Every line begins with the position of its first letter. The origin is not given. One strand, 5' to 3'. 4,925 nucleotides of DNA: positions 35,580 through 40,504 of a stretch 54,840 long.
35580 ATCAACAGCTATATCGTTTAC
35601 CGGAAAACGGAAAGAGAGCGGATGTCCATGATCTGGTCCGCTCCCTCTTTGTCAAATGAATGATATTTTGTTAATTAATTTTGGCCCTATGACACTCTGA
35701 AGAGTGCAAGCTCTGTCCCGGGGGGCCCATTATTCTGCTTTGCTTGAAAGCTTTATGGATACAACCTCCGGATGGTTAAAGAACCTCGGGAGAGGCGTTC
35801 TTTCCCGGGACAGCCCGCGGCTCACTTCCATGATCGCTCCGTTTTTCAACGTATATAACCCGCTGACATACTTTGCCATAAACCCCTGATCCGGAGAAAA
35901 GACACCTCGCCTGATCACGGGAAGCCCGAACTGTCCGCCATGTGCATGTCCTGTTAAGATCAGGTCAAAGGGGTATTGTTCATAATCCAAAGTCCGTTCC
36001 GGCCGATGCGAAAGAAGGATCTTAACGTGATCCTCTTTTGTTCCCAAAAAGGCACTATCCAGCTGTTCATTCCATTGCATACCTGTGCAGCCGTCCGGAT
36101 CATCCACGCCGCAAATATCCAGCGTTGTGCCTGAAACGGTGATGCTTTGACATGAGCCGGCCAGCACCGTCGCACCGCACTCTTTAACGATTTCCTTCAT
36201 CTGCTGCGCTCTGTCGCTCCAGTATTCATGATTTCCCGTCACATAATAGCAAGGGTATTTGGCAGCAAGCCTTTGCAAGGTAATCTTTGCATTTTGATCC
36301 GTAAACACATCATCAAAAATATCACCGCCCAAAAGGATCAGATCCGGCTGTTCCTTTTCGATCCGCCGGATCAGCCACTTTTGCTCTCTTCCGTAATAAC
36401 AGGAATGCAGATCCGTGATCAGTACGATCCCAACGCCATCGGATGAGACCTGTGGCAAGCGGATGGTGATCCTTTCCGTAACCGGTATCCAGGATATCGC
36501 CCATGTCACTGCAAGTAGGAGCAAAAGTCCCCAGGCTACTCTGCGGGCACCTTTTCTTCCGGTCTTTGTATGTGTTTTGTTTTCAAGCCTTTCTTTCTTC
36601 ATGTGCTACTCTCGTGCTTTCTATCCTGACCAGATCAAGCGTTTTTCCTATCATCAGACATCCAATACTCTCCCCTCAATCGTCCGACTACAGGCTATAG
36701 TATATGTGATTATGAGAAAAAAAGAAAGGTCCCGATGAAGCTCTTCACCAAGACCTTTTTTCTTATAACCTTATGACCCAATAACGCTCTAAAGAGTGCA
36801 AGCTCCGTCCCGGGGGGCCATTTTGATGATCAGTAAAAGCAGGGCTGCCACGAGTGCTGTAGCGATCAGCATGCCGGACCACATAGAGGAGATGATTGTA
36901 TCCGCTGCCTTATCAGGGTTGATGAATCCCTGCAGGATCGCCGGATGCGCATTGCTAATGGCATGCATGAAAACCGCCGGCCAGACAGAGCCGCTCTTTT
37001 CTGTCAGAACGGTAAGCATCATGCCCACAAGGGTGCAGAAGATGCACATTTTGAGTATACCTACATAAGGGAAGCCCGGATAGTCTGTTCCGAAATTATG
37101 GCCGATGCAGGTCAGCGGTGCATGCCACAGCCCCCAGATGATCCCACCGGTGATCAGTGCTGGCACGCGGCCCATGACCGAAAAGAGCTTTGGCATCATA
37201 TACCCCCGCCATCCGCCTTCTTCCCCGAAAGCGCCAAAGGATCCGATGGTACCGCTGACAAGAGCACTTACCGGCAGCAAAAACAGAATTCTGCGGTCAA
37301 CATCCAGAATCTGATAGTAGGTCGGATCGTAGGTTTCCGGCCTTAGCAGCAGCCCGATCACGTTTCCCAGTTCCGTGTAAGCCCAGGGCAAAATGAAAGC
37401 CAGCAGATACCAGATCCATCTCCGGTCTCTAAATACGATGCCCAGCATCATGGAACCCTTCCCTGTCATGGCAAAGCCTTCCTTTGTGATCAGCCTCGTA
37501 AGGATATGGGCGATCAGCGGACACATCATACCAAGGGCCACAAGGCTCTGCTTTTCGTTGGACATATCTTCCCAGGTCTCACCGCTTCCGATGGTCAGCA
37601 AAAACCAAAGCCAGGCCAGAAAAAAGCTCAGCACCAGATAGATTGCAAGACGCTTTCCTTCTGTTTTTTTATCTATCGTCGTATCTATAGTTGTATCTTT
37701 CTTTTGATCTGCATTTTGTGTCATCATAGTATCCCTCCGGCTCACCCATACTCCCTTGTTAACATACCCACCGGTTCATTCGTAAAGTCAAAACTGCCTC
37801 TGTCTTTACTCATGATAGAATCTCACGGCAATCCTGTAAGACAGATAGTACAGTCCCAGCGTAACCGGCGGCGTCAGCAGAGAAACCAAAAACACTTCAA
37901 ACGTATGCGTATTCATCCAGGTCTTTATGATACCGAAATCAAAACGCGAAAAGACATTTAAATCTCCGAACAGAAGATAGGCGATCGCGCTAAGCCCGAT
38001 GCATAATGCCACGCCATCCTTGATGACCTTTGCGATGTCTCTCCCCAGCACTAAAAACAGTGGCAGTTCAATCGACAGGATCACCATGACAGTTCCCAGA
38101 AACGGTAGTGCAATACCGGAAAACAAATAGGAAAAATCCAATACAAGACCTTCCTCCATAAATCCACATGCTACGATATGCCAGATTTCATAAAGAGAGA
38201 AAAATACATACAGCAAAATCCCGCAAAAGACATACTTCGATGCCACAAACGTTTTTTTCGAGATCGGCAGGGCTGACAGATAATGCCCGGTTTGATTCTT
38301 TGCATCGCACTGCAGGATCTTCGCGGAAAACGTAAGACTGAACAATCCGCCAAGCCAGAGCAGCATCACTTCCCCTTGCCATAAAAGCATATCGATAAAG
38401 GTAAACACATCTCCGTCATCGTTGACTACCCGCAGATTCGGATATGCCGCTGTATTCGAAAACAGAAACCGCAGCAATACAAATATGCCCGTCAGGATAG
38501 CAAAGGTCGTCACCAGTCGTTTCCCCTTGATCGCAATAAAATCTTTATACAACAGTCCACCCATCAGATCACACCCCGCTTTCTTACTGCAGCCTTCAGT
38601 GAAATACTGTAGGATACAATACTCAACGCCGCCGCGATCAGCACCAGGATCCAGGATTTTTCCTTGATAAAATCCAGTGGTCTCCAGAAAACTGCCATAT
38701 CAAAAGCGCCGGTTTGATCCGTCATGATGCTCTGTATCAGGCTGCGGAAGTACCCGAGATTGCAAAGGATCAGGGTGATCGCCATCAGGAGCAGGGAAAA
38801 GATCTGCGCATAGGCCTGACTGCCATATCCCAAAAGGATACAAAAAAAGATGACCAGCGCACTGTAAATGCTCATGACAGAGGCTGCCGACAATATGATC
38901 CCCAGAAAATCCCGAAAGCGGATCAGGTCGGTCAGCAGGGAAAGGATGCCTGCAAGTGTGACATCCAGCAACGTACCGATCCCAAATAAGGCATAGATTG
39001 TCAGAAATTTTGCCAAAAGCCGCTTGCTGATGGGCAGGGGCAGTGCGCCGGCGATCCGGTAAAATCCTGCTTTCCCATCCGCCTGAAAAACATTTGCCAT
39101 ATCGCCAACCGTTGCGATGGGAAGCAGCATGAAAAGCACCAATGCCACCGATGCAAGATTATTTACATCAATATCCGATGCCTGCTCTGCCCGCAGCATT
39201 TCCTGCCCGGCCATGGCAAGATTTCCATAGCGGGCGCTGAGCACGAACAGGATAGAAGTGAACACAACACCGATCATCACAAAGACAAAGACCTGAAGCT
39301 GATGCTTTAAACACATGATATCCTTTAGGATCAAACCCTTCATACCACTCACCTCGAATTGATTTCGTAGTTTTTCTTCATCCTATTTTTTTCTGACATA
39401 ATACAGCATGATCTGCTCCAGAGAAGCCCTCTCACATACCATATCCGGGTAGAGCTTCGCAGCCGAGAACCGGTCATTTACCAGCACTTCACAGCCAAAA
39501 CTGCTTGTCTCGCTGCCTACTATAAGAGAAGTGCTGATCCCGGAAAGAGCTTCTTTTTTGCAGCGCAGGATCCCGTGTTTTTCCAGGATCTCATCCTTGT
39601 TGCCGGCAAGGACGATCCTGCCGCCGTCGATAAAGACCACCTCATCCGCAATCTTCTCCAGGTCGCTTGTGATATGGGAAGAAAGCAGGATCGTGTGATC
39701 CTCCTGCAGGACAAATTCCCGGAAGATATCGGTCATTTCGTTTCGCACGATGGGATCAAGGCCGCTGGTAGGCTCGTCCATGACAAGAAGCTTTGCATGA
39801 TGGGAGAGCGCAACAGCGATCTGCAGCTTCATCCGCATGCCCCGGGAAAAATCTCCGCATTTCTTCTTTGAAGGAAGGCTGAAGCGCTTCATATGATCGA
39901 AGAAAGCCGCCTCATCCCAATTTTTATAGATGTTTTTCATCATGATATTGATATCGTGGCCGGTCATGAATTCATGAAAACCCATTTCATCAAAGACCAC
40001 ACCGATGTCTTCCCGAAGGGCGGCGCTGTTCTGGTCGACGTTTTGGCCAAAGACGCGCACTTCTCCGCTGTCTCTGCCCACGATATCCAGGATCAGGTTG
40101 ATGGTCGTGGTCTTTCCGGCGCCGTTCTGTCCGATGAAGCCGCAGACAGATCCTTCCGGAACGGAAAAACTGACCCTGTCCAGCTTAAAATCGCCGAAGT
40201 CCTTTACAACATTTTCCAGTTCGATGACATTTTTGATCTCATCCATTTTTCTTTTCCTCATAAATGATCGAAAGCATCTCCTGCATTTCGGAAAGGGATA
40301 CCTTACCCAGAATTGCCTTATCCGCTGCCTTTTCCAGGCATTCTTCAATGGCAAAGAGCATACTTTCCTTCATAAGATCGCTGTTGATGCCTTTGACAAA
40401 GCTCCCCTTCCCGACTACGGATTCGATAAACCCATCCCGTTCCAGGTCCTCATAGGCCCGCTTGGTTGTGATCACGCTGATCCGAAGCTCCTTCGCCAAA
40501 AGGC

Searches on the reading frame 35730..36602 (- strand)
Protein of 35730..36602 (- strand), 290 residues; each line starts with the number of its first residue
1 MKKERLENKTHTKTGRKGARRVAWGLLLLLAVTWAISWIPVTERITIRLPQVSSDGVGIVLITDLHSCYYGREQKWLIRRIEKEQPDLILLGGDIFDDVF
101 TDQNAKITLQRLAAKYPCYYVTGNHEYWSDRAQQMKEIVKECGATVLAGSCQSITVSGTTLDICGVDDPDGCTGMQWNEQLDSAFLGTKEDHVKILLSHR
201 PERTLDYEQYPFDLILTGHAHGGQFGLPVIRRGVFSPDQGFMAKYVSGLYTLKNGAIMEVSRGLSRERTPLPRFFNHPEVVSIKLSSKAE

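Call 3: search_protein_families(library=pfam, proteins=[window:35730-36602:-], max_evalue=0.01)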
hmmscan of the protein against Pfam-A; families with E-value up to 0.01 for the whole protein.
window:35730-36602:- (290 aa): 2 families
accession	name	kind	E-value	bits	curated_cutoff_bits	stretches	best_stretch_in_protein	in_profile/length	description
PF00149.33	Metallophos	-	2e-14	54.9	21.5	1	59-222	3-190/191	Calcineurin-like phosphoesterase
PF12850.12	Metallophos_2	-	2.6e-06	28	27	1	59-149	3-81/154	Calcineurin-like phosphoesterase superfamily domain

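Call 4: search_protein_families(library=ncbifam, proteins=[window:35730-36602:-], max_evalue=0.01)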
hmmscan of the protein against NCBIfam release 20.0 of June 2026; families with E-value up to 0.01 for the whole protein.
window:35730-36602:- (290 aa): 6 families
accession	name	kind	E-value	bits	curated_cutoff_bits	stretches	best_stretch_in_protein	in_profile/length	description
NF033458.1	lipid_A_LpxG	equivalog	1.8e-23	83.4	350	2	134-286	173-319/321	UDP-2,3-diacylglucosamine diphosphatase LpxG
NF008460.0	PRK11340.1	equivalog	6.5e-23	81.5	188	1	57-284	50-269/271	phosphodiesterase YaeI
TIGR00619.1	sbcd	subfamily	1.8e-07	31.2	77.65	1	75-148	29-107/252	exonuclease subunit SbcD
TIGR03729.1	acc_ester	subfamily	0.00022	20.7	148.25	1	75-137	22-84/239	putative phosphoesterase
NF008359.0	PRK11148.1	equivalog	0.001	18.7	225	1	82-201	52-167/275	3',5'-cyclic-AMP phosphodiesterase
NF008206.2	PRK10966.1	equivalog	0.0076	15.4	450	0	75-150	29-108/380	exonuclease subunit SbcD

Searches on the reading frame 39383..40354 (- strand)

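Call 60: search_protein_families(library=pfam, proteins=[window:39383-40354:-], max_evalue=0.001)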
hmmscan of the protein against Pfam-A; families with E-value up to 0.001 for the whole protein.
window:39383-40354:- (323 aa): 2 families
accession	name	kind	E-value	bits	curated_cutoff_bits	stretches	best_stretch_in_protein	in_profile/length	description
PF00005.33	ABC_tran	-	6.7e-25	88.7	25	1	58-197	1-137/137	ABC transporter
PF13304.12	AAA_21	-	1.3e-08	35.7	27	1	168-227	237-298/304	AAA domain, putative AbiEii toxin, Type IV TA system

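Call 61: search_protein_families(library=ncbifam, proteins=[window:39383-40354:-], max_evalue=0.001)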
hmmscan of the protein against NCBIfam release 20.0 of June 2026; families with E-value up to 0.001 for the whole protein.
window:39383-40354:- (323 aa): 183 families (the best 25 are shown)
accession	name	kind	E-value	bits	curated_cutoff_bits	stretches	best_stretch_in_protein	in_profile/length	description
NF047565.1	PSM_export_PmtA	equivalog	8.8e-80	268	350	1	42-320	1-280/282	phenol-soluble modulin export ABC transporter ATP-binding protein PmtA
TIGR01188.1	drrA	subfamily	1.1e-46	159.5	312.45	1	51-261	1-216/302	daunorubicin resistance ABC transporter, ATP-binding protein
TIGR03740.1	galliderm_ABC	subfamily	1.3e-38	132.9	309.75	1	45-254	2-209/223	lantibiotic protection ABC transporter ATP-binding subunit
NF033858.1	ABC2_perm_RbbA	equivalog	5.1e-37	127.2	1050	1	35-261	257-489/909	ribosome-associated ATPase/putative transporter RbbA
TIGR03522.1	GldA_ABC_ATP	equivalog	1e-34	120.4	402.6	1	44-258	3-221/301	gliding motility-associated ABC transporter ATP-binding subunit GldA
TIGR03864.1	PQQ_ABC_ATP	hypoth_equivalog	5.2e-33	114.4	302.25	1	44-261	2-224/236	ABC transporter, ATP-binding subunit, PQQ-dependent alcohol dehydrogenase system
NF010060.0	PRK13537.1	equivalog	4.9e-32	111.1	521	1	36-259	8-236/314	nodulation factor ABC transporter ATP-binding protein NodI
NF010059.0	PRK13536.1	equivalog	6.6e-32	110.6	549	1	35-260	35-265/342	nodulation factor ABC transporter ATP-binding protein NodI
TIGR04521.1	ECF_ATPase_2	equivalog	1.6e-31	109.5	330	1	57-264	20-240/279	energy-coupling factor transporter ATPase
TIGR01288.1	nodI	equivalog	5.2e-30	104.5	424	1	43-260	4-226/303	nodulation factor ABC transporter ATP-binding protein NodI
TIGR04406.1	LPS_export_lptB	equivalog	2.3e-27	95.9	240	1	45-260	3-226/239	LPS export ABC transporter ATP-binding protein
TIGR03410.1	urea_trans_UrtE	equivalog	4e-27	95.2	285.8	1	48-258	5-221/230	urea ABC transporter ATP-binding subunit UrtE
TIGR01186.1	proV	subfamily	6.9e-27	94.5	326.6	1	59-258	10-219/363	betaine/proline/choline family ABC transporter ATP-binding protein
TIGR03375.1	type_I_sec_LssB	subfamily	4e-26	91.5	693.1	1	38-259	460-691/696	type I secretion system permease/ATPase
TIGR04520.1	ECF_ATPase_1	equivalog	6e-26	91.4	315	1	45-264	2-231/269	energy-coupling factor transporter ATPase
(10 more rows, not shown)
